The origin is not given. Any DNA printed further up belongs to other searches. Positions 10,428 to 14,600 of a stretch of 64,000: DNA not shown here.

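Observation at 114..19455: A 19-kb lipid-harvesting neighbourhood of secreted lipases, an LplT/Aas-type re-acylation machine and a beta-oxidation operon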

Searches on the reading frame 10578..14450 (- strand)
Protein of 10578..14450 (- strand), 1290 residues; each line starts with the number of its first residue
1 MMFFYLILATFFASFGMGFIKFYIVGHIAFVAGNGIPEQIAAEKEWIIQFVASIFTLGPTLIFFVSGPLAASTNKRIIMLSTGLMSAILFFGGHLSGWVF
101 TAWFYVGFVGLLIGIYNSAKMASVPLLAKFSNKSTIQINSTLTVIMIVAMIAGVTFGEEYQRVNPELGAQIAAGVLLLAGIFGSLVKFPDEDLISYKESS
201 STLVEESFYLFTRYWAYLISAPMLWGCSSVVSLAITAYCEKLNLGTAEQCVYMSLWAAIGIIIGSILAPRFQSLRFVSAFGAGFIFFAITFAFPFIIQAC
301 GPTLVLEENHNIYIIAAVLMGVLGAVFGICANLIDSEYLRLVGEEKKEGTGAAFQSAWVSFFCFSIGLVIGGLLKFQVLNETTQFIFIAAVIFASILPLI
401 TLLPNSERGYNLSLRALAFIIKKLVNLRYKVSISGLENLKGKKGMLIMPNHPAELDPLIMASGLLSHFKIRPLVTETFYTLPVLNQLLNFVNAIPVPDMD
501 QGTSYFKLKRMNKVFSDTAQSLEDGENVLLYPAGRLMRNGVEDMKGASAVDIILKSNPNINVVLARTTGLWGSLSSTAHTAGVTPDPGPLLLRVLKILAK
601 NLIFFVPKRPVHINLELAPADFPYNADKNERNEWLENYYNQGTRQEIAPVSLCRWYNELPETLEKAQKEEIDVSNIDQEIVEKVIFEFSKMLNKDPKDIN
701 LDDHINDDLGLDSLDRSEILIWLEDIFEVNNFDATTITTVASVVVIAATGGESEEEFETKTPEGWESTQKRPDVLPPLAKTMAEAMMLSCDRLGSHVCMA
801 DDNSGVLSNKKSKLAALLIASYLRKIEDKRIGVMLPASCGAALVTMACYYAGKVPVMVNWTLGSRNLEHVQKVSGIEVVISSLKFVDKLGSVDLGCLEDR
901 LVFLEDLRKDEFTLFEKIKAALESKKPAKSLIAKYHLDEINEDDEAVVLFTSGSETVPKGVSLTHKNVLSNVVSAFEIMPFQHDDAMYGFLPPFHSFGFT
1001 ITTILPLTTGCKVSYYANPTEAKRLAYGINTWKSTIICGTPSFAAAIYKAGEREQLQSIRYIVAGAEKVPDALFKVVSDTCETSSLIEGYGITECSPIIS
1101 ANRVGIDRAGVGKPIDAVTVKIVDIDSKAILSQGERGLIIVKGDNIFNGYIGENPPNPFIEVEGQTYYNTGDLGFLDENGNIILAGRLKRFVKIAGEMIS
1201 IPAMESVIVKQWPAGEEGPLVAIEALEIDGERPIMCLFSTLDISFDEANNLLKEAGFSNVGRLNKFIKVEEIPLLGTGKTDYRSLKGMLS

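Call 4: search_protein_families(library=pfam, proteins=[window:10578-14450:-])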
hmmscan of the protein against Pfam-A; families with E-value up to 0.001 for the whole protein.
window:10578-14450:- (1290 aa): 4 families
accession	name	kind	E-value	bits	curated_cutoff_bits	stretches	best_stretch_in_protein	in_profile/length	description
PF00501.34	AMP-binding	-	3.5e-58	197.7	29.9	1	815-1150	30-383/384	AMP-binding enzyme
PF01553.26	Acyltransferase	-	1.5e-09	38.1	23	1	431-541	2-107/132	Acyltransferase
PF07690.21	MFS_1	-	1.7e-05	24.3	33.4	1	7-370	2-345/347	Major Facilitator Superfamily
PF00550.31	PP-binding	-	3.2e-05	24.5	20.8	1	684-730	3-48/67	Phosphopantetheine attachment site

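Call 6: search_protein_families(library=ncbifam, proteins=[window:10578-14450:-], max_evalue=0.01)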
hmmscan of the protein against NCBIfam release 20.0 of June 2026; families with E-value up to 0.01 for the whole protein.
window:10578-14450:- (1290 aa): 105 families (the best 25 are shown)
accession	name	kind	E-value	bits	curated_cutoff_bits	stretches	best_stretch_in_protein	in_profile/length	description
NF006386.0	PRK08633.1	equivalog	2.4e-149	499.1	1221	2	780-1287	615-1139/1147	acyl-[ACP]--phospholipid O-acyltransferase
NF004971.0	PRK06334.1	equivalog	4.1e-123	411.8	847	1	779-1287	18-531/539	long chain fatty acid--[acyl-carrier-protein] ligase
NF005291.0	PRK06814.1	equivalog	8.2e-100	335.3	1349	1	780-1287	631-1128/1140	acyl-[ACP]--phospholipid O-acyltransferase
NF005959.0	PRK08043.1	equivalog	7e-74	249.4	886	1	780-1288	204-710/719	bifunctional acyl-ACP--phospholipid O-acyltransferase/long-chain-fatty-acid--ACP ligase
NF004837.0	PRK06187.1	subfamily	3e-54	184.2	476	1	809-1288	41-521/531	long-chain-fatty-acid--CoA ligase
NF004114.0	PRK05605.1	equivalog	2.6e-45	154.8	766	1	934-1284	212-564/575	long-chain-fatty-acid--CoA ligase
TIGR01733.1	AA-adenyl-dom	subfamily_domain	7.1e-44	150.2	317.4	1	810-1209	8-399/409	amino acid adenylation domain-containing protein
NF006181.0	PRK08314.1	subfamily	2.3e-38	131.8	705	1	809-1222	57-485/563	long-chain-fatty-acid--CoA ligase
NF005702.0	PRK07514.1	subfamily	6.1e-38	130.4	558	1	807-1225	35-436/506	malonyl-CoA synthase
TIGR01923.1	menE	equivalog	1.8e-37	129.3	330.15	1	808-1279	6-436/442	o-succinylbenzoate--CoA ligase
NF005307.0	PRK06839.1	equivalog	2.2e-35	122.2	748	1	808-1211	34-416/496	o-succinylbenzoate--CoA ligase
NF004758.0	PRK06087.1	equivalog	4.7e-35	121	736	1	807-1255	56-501/548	medium-chain fatty-acid--CoA ligase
NF052269.1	Staph_lig_FadD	equivalog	7.1e-35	120.3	650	1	819-1288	40-492/499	long-chain-fatty-acid--CoA ligase FadD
NF006754.0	PRK09274.1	equivalog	2.2e-34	118.6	478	1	808-1240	48-492/555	fatty acid CoA ligase family protein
NF006523.0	PRK08974.1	equivalog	4.4e-34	117.5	884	1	934-1211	197-477/561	long-chain-fatty-acid--CoA ligase FadD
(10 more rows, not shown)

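Call 8: find_homologous_proteins(query=window:10578-14450:-, max_evalue=1e-10)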
Query window:10578-14450:- (1290 aa): 32 proteins with E <= 1e-10 among 8000 candidates.
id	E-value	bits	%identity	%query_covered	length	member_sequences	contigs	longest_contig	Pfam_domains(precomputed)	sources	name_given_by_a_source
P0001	0.0e+0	2712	92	100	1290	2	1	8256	PF00501.35,PF01553.27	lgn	-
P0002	0.0e+0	2348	79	100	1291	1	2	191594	PF00501.35,PF01553.27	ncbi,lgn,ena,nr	ncbi:MAG: hypothetical protein COB02_07040 [Candidatus Cloacimonadota bacterium]|nr:MAG: hypothetica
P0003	0.0e+0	1394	49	100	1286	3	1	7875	PF00550.32,PF00501.35,PF01553.27,PF07690.22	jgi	-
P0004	0.0e+0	1379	48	100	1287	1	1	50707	PF00550.32,PF00501.35,PF01553.27,PF07690.22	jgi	jgi:acyl-CoA synthetase (AMP-forming)/AMP-acid ligase II/1-acyl-sn-glycerol-3-phosphate acyltransfer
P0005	0.0e+0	1162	43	100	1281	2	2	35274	PF00501.35,PF01553.27,PF07690.22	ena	-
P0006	0.0e+0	1085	41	100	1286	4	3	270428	PF00501.35,PF01553.27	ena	-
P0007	1.4e-282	958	37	100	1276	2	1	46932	PF00550.32,PF00501.35,PF01553.27,PF07690.22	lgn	-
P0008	2.5e-264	898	37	100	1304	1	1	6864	PF00501.35,PF01553.27,PF07690.22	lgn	-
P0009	5.6e-216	738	42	67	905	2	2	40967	PF00501.35,PF01553.27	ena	-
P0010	1.7e-110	389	31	68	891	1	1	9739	PF00501.35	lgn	-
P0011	1.1e-65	240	32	42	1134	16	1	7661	PF05977.20,PF00501.35,PF01553.27,PF07690.22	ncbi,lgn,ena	-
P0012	5.2e-65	238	32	39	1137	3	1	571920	PF05977.20,PF00501.35,PF13193.13,PF01553.27,PF07690.22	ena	-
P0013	3.6e-64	235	32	42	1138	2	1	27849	PF05977.20,PF00501.35,PF01553.27,PF07690.22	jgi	-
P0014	5.3e-64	234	31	42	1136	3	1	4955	PF05977.20,PF00501.35,PF13193.13,PF01553.27,PF07690.22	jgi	jgi:acyl-[acyl-carrier-protein]-phospholipid O-acyltransferase / long-chain-fatty-acid--[acyl-carrie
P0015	3.7e-58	215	30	41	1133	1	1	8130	PF00501.35,PF13193.13,PF01553.27,PF07690.22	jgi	-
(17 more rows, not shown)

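Call 9: find_encoding_contigs(protein=P0002, flank=10000, max_places=3)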
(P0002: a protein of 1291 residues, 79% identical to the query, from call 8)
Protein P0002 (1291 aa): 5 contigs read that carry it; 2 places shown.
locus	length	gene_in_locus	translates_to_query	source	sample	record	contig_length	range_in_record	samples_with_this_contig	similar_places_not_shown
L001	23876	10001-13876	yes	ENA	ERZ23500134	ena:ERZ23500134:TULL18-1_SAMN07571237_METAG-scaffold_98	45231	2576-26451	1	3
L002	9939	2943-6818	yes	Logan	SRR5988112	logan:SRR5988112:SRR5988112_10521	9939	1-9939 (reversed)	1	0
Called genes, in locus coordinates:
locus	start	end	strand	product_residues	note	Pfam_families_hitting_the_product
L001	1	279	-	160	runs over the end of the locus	-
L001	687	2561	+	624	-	-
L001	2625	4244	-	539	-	PF01235:Na_Ala_symp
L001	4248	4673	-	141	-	-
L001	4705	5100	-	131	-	-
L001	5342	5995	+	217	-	PF00702:Hydrolase, PF12710:HAD, PF13419:HAD_2, PF13242:Hydrolase_like (weak)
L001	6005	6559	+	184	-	PF01694:Rhomboid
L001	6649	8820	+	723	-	PF01734:Patatin, PF01103:Omp85 (weak), PF19143:Omp85_2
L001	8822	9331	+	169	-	-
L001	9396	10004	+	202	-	PF00440:TetR_N (weak)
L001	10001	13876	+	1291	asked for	PF01553:Acyltransferase, PF00501:AMP-binding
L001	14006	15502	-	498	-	PF03572:Peptidase_S41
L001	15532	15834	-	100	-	-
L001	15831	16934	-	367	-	PF00144:Beta-lactamase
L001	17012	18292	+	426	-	-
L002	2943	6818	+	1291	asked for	PF01553:Acyltransferase, PF00501:AMP-binding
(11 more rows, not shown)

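Call 10: find_encoding_contigs(protein=P0004, flank=10000, max_places=3)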
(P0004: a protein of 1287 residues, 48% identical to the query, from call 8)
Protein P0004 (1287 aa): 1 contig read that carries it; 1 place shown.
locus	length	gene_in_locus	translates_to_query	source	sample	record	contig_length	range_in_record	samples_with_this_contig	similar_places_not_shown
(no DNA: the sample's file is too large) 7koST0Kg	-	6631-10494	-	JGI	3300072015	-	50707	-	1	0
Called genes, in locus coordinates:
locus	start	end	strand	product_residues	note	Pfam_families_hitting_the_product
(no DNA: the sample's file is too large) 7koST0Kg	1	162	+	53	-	?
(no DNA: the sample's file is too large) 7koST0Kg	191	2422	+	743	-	PF02518:HATPase_c, PF01584:CheW, PF01627:Hpt (weak), PF07194:P2 (weak)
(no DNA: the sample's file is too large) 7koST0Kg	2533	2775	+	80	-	PF01627:Hpt (weak)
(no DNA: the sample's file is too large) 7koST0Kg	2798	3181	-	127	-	PF00072:Response_reg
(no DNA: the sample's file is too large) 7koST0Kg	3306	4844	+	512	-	PF00478:IMPDH, PF00571:CBS (weak), PF03060:NMO, PF01070:FMN_dh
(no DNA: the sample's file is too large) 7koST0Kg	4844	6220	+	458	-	PF00709:Adenylsucc_synt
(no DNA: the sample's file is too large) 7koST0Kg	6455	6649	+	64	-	-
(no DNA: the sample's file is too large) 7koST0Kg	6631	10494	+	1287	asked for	PF07690:MFS_1, PF01553:Acyltransferase, PF00550:PP-binding (weak), PF00501:AMP-binding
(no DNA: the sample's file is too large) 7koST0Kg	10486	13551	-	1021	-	PF00027:cNMP_binding (weak), PF03412:Peptidase_C39, PF00664:ABC_membrane, PF00005:ABC_tran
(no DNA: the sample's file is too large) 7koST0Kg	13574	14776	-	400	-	-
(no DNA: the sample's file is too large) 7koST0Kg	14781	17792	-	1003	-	PF00027:cNMP_binding, PF03412:Peptidase_C39, PF00664:ABC_membrane, PF00005:ABC_tran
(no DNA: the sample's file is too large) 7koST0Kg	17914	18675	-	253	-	PF00639:Rotamase, PF13616:Rotamase_3 (weak)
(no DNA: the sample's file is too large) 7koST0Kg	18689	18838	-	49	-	-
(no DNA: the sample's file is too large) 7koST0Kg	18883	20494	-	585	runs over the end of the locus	PF00158:Sigma54_activat, PF01078:Mg_chelatase (faint), PF14532:Sigma54_activ_2, PF07728:AAA_5, PF25601:AAA_lid_14, PF02954:HTH_8 (weak), PF18024:HTH_50 (weak)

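Call 11: find_encoding_contigs(protein=P0006, flank=10000, max_places=2)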
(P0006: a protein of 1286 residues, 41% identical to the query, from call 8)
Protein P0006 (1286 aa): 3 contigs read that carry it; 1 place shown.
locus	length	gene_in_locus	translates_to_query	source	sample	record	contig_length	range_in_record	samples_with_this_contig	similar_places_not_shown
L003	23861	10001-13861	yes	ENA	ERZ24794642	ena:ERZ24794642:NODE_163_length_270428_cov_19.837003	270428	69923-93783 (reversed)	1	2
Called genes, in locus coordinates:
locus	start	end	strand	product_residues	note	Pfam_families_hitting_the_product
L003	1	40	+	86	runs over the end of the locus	-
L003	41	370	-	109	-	-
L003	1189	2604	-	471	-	PF01408:GFO_IDH_MocA, PF19051:GFO_IDH_MocA_C2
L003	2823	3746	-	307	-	PF01596:Methyltransf_3, PF13578:Methyltransf_24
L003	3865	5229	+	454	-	PF14100:DUF6807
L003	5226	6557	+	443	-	PF01408:GFO_IDH_MocA, PF22725:GFO_IDH_MocA_C3 (faint), PF19051:GFO_IDH_MocA_C2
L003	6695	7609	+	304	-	PF06283:ThuA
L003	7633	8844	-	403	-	PF01694:Rhomboid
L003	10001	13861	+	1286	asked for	PF01553:Acyltransferase, PF00501:AMP-binding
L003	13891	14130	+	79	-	-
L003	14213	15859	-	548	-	PF01368:DHH, PF00571:CBS, PF07085:DRTGG, PF02833:DHHA2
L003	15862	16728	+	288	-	PF06564:CBP_BcsQ, PF09140:MipZ (faint), PF10609:ParA (weak), PF13614:AAA_31, PF00142:Fer4_NifH (weak), PF01656:CbiA, PF02374:ArsA_ATPase (faint)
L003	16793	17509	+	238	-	PF00970:FAD_binding_6 (weak), PF00175:NAD_binding_1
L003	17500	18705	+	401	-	PF01571:GCV_T, PF08669:GCV_T_C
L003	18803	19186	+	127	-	PF01597:GCV_H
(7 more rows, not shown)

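Call 12: find_encoding_contigs(protein=P0007, flank=10000, max_places=2)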
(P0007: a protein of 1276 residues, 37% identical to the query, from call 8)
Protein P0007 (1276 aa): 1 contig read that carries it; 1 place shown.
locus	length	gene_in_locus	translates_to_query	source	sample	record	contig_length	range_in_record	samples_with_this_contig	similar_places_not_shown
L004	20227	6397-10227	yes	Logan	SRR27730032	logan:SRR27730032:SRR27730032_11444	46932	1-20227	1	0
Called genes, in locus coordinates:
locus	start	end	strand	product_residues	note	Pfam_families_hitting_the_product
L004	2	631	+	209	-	?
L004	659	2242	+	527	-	PF03065:Glyco_hydro_57, PF09210:BE_C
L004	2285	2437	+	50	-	-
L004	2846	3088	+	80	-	PF04845:PurA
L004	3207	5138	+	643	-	PF07610:DUF1573, PF00112:Peptidase_C1 (faint)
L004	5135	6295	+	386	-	-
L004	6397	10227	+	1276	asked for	PF07690:MFS_1, PF01553:Acyltransferase, PF00550:PP-binding (weak), PF00501:AMP-binding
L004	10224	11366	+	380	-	PF04015:DUF362, PF00037:Fer4 (weak), PF13237:Fer4_10, PF14697:Fer4_21, PF12838:Fer4_7, PF13187:Fer4_9, PF13484:Fer4_16 (faint)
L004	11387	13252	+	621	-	PF02574:S-methyl_trans, PF02219:MTHFR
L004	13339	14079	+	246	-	PF00881:Nitroreductase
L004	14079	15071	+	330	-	PF00389:2-Hacid_dh, PF02826:2-Hacid_dh_C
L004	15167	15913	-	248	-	PF00532:Peripla_BP_1, PF13407:Peripla_BP_4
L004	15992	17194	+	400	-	PF13593:SBF_like, PF01758:SBF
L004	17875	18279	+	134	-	-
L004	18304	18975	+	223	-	-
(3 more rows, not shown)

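Call 13: find_encoding_contigs(protein=P0005, flank=10000, max_places=2)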
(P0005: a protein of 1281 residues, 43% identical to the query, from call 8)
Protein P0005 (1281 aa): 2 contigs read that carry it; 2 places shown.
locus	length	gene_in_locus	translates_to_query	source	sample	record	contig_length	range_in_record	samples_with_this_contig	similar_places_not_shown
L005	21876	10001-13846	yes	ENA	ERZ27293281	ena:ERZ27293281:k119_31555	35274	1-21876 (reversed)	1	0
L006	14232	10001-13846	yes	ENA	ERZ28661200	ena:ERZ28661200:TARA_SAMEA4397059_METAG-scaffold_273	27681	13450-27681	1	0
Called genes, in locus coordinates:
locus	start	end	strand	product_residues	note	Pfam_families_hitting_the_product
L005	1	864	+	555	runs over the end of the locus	PF13625:Helicase_C_3, PF04851:ResIII, PF16203:ERCC3_RAD25_C, PF00271:Helicase_C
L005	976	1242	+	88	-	-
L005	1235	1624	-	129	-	PF02261:Asp_decarbox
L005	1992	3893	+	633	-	PF13537:GATase_7 (faint)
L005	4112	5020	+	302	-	-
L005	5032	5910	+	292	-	PF03755:YicC-like_N, PF08340:YicC-like_C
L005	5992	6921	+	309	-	PF00132:Hexapep (weak)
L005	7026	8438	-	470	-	PF00696:AA_kinase, PF13840:ACT_7 (faint), PF22468:ACT_9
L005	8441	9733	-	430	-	PF03447:NAD_binding_3, PF00742:Homoserine_dh, PF01842:ACT (weak)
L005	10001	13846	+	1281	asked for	PF07690:MFS_1 (weak), PF01553:Acyltransferase, PF00501:AMP-binding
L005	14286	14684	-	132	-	PF02082:Rrf2, PF12802:MarR_2 (faint)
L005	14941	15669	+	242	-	PF01544:CorA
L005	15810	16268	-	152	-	PF09055:Sod_Ni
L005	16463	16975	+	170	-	PF01381:HTH_3, PF12844:HTH_19 (faint), PF13560:HTH_31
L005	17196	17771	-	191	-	PF14595:Thioredoxin_9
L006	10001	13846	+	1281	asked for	PF07690:MFS_1 (weak), PF01553:Acyltransferase, PF00501:AMP-binding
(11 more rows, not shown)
